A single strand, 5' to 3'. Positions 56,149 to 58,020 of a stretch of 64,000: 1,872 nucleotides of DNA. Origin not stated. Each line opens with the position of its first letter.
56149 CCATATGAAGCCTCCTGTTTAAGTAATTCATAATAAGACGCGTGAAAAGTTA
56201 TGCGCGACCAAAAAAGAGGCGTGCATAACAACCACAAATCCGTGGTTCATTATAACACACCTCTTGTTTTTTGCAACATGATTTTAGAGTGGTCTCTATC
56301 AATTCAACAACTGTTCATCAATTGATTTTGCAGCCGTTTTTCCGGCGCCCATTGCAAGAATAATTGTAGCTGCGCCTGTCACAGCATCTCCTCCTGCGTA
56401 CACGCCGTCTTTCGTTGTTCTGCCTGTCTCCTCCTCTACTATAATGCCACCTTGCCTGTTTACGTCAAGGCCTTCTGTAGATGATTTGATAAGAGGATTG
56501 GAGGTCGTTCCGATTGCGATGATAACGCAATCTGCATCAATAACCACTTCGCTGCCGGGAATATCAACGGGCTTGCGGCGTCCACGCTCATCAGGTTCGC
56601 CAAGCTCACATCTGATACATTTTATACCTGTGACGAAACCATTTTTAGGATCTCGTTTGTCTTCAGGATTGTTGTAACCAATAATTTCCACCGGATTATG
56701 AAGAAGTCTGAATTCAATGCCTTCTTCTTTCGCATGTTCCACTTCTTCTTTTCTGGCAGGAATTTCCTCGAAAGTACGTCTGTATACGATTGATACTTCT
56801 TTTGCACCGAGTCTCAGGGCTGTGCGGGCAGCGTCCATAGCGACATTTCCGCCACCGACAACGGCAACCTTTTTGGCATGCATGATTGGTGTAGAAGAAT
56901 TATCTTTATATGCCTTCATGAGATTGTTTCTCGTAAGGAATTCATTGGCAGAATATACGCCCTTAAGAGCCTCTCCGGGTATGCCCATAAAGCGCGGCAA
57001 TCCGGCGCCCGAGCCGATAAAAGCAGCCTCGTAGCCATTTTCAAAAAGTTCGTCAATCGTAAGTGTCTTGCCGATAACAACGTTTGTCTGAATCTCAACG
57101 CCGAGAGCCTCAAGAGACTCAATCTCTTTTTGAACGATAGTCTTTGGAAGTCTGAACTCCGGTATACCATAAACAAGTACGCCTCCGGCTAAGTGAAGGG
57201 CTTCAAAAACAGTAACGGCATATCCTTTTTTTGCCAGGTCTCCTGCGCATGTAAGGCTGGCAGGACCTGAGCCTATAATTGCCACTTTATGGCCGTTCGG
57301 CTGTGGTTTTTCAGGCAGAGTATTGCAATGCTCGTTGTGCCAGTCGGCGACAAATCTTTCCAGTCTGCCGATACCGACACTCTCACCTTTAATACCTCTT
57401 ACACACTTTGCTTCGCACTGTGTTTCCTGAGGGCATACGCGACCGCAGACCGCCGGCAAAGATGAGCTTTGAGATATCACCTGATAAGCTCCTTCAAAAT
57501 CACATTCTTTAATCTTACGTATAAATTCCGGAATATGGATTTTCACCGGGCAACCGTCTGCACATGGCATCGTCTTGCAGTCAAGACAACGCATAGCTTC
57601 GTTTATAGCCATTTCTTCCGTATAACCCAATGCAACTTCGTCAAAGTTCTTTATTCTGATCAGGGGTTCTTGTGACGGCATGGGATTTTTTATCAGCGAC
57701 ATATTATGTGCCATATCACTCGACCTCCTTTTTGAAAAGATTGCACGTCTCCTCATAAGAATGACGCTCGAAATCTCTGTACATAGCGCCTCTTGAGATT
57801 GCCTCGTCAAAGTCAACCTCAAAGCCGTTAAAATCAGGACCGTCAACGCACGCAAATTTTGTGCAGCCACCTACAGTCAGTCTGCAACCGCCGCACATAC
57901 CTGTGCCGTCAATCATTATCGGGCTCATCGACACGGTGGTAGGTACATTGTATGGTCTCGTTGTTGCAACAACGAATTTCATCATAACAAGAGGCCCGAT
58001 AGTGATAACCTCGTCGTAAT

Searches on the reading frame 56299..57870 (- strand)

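Call 35: search_protein_families(library=pfam, proteins=[window:56299-57870:-], max_evalue=0.00001)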
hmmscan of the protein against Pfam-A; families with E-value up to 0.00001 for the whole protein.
window:56299-57870:- (523 aa): 5 families
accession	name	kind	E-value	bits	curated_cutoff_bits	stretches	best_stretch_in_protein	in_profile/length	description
PF14691.11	Fer4_20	-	1.5e-42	144.4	25.8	1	72-181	1-111/113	Dihydroprymidine dehydrogenase domain II, 4Fe-4S cluster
PF07992.20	Pyr_redox_2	-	4.2e-34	118.7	26.1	1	195-509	2-290/291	Pyridine nucleotide-disulphide oxidoreductase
PF00070.33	Pyr_redox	-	2.5e-12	47.6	22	1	334-399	1-69/82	Pyridine nucleotide-disulphide oxidoreductase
PF13738.12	Pyr_redox_3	-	1.1e-09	38.4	30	0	317-367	149-198/305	Pyridine nucleotide-disulphide oxidoreductase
PF01262.27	AlaDh_PNT_C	-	7.7e-06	25.9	23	0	327-379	23-69/214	Alanine dehydrogenase/PNT, C-terminal domain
